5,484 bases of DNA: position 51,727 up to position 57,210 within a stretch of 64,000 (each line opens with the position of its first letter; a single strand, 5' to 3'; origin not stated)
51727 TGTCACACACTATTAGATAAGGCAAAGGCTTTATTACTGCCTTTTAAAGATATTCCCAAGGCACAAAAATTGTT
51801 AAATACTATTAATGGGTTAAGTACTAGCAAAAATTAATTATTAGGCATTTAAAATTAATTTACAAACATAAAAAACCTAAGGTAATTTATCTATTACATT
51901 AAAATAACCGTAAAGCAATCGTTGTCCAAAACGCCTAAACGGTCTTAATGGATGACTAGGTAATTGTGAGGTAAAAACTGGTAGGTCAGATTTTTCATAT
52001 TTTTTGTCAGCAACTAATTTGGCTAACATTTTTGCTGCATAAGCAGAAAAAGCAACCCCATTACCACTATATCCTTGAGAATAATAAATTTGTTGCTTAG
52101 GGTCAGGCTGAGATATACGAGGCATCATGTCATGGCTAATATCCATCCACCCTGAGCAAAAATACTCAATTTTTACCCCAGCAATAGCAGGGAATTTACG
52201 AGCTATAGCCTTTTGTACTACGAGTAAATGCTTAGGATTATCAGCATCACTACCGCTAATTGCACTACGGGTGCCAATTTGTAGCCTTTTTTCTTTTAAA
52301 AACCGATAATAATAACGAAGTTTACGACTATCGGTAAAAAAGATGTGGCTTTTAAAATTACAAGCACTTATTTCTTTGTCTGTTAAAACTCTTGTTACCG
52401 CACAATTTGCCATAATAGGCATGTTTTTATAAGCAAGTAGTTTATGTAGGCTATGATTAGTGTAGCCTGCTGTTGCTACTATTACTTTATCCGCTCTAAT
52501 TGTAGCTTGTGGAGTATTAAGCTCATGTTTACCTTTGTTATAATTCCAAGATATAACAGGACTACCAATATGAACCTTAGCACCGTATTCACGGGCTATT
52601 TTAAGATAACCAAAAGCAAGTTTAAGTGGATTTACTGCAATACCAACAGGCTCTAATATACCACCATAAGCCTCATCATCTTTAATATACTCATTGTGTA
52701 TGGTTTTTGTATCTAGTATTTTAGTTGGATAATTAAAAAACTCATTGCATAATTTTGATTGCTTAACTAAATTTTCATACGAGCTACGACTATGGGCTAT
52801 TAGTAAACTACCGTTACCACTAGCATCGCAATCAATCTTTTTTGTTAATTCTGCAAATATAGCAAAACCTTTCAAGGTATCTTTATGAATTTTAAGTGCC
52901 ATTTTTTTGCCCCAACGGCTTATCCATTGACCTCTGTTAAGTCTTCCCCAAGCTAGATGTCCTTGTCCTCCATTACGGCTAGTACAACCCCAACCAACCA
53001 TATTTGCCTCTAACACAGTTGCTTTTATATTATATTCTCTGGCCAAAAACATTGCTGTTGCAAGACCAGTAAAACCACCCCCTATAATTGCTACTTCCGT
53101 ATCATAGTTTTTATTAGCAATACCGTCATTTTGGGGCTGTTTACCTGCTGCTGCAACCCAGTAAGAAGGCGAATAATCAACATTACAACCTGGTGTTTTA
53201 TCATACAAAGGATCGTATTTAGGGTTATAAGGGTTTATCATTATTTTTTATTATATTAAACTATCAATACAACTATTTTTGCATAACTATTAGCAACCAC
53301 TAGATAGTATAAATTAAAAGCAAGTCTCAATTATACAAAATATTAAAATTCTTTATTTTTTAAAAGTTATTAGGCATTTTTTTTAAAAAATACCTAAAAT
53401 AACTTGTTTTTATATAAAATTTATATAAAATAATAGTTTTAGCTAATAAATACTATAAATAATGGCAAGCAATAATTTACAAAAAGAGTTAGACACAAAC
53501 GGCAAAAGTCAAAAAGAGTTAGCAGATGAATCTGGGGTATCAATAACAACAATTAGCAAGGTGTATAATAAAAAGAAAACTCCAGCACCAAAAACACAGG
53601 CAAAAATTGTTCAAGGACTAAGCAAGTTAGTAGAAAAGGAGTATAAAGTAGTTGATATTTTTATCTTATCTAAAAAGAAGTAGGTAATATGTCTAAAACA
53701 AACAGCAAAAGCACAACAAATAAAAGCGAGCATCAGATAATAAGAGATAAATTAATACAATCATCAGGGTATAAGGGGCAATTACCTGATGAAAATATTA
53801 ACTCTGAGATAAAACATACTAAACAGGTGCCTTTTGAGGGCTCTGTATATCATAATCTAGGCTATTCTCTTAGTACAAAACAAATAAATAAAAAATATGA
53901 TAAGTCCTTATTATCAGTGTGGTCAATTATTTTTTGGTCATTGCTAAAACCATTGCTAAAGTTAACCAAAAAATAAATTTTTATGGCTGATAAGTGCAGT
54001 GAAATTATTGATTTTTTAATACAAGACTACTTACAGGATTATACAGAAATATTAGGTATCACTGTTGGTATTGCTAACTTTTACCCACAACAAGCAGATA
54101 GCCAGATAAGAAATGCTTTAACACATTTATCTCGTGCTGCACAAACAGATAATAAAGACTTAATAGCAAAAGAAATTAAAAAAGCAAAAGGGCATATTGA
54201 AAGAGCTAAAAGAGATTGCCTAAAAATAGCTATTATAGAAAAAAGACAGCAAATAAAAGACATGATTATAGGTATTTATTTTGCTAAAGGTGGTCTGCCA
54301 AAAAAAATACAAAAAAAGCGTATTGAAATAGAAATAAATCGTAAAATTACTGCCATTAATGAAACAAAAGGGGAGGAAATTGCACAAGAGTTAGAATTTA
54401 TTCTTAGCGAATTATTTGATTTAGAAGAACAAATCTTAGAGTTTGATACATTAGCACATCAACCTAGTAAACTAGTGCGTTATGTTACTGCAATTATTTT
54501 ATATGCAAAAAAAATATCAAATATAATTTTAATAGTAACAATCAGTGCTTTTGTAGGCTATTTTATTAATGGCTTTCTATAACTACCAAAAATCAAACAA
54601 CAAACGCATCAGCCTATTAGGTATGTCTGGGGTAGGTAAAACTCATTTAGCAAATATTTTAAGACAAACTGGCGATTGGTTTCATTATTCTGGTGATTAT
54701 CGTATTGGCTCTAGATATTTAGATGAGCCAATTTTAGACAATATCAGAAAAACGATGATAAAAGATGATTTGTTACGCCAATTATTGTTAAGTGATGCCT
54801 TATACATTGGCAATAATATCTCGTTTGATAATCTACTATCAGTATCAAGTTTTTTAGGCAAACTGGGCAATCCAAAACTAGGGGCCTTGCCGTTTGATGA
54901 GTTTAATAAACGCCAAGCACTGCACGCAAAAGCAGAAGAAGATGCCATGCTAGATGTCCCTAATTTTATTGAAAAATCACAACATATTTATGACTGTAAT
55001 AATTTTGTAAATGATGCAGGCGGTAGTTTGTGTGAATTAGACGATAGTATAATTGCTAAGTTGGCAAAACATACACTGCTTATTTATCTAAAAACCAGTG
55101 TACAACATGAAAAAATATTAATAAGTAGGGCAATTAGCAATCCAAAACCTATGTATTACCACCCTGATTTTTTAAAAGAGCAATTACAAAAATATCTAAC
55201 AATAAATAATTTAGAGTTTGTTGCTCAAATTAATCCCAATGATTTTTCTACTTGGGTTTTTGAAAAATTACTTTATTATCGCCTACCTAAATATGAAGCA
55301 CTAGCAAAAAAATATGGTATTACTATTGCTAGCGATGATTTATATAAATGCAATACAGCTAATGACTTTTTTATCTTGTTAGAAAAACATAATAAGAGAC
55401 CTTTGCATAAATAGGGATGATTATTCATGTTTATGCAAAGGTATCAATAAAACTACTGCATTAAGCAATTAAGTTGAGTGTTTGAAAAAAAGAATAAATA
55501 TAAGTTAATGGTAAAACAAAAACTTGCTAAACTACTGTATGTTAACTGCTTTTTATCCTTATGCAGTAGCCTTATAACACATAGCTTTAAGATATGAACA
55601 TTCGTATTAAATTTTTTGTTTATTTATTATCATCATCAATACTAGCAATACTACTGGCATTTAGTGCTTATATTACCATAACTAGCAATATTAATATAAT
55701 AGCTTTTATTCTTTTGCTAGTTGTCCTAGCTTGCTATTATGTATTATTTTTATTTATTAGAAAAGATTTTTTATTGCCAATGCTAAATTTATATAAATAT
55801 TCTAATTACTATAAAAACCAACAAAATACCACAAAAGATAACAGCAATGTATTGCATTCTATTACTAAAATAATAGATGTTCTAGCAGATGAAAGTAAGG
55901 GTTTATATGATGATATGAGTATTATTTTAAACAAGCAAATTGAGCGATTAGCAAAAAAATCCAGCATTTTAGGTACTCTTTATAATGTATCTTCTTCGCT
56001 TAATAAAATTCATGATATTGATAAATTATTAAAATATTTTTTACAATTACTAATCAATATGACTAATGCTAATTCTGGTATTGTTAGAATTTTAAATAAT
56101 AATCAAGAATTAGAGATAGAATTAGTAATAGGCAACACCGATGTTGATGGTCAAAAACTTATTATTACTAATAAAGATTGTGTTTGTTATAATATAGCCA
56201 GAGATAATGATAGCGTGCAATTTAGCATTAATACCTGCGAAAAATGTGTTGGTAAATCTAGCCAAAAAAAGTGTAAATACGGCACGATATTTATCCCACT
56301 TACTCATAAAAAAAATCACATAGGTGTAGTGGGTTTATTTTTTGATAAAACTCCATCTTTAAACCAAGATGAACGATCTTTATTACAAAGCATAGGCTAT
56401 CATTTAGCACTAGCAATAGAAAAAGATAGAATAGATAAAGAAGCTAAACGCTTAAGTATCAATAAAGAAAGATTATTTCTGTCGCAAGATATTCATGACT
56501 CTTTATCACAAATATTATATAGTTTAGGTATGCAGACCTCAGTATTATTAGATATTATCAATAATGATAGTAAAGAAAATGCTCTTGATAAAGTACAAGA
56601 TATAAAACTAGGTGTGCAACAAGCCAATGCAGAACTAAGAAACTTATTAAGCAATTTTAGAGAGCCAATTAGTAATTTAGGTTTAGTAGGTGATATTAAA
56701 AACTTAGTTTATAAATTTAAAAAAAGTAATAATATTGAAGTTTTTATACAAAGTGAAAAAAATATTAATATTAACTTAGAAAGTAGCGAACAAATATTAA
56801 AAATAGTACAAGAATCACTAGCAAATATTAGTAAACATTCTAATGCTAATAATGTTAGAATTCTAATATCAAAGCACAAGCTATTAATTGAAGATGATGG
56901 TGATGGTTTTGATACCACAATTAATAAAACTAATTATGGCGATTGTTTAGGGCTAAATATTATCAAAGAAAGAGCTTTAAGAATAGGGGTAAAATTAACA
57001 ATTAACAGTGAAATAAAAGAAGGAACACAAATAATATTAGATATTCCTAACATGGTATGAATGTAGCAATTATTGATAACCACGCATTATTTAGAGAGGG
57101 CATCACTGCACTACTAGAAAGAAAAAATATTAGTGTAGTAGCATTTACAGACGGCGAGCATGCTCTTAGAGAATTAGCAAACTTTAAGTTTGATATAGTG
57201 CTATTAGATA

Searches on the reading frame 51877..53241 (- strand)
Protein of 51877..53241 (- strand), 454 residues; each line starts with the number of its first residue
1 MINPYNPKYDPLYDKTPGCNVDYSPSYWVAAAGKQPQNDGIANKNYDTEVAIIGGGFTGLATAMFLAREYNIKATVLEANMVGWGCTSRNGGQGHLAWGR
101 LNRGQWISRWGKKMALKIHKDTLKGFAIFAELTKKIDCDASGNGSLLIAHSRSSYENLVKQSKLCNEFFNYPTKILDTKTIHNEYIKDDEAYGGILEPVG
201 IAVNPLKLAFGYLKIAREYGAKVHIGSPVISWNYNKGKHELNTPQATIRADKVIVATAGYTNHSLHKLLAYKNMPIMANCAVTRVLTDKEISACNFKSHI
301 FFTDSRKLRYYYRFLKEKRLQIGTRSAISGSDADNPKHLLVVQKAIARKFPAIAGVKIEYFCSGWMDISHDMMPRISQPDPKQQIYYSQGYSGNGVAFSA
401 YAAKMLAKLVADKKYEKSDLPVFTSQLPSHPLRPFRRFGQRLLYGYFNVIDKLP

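Call 56: search_protein_families(library=pfam, proteins=[window:51877-53241:-], max_evalue=0.001)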
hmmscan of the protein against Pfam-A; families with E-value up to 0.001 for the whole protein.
window:51877-53241:- (454 aa): 6 families
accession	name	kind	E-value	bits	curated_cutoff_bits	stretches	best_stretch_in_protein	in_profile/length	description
PF01266.30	DAO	-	9.6e-47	160.6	27.9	1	50-409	2-353/353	FAD dependent oxidoreductase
PF07992.20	Pyr_redox_2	-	1.8e-06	28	26.1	1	49-87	2-41/291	Pyridine nucleotide-disulphide oxidoreductase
PF13450.12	NAD_binding_8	-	3.4e-05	24.5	21.9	1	52-82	1-31/68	NAD(P)-binding Rossmann-like domain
PF13738.12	Pyr_redox_3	-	6.8e-05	22.7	30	0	213-266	88-141/305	Pyridine nucleotide-disulphide oxidoreductase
PF03486.20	HI0933_like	-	8.8e-05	22.5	50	0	134-260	37-165/244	HI0933-like protein Rossmann domain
PF01946.23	Thi4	-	0.00021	21.1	26.2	1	47-94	17-63/235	Thi4 family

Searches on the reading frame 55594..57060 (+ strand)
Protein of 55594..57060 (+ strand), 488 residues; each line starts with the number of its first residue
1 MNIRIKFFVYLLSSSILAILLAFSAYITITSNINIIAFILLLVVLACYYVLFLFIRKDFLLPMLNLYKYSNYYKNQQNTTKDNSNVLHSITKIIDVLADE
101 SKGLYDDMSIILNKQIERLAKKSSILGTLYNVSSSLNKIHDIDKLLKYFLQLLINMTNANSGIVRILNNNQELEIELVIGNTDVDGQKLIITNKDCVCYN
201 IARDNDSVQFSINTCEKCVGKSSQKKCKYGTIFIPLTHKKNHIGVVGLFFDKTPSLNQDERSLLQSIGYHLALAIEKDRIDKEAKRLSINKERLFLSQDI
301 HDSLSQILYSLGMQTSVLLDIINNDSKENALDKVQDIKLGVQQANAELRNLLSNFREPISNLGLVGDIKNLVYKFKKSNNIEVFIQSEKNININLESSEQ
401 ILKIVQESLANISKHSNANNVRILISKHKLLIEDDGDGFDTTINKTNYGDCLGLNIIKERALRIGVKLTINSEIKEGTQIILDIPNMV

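Call 56: search_protein_families(library=pfam, proteins=[window:55594-57060:+], max_evalue=0.001)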
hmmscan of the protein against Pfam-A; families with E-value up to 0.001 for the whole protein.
window:55594-57060:+ (488 aa): 4 families
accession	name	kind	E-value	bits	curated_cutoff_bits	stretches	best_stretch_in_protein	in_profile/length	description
PF07730.19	HisKA_3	-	2.1e-11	44.6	24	1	292-358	1-66/68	Histidine kinase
PF13185.12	GAF_2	-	9.2e-09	36.1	28.6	1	140-276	2-136/136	GAF domain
PF02518.31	HATPase_c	-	3.6e-07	31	26.4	1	399-485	4-108/111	Histidine kinase-, DNA gyrase B-, and HSP90-like ATPase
PF13492.12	GAF_3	-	8.6e-05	23.4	27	1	142-276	2-128/129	GAF domain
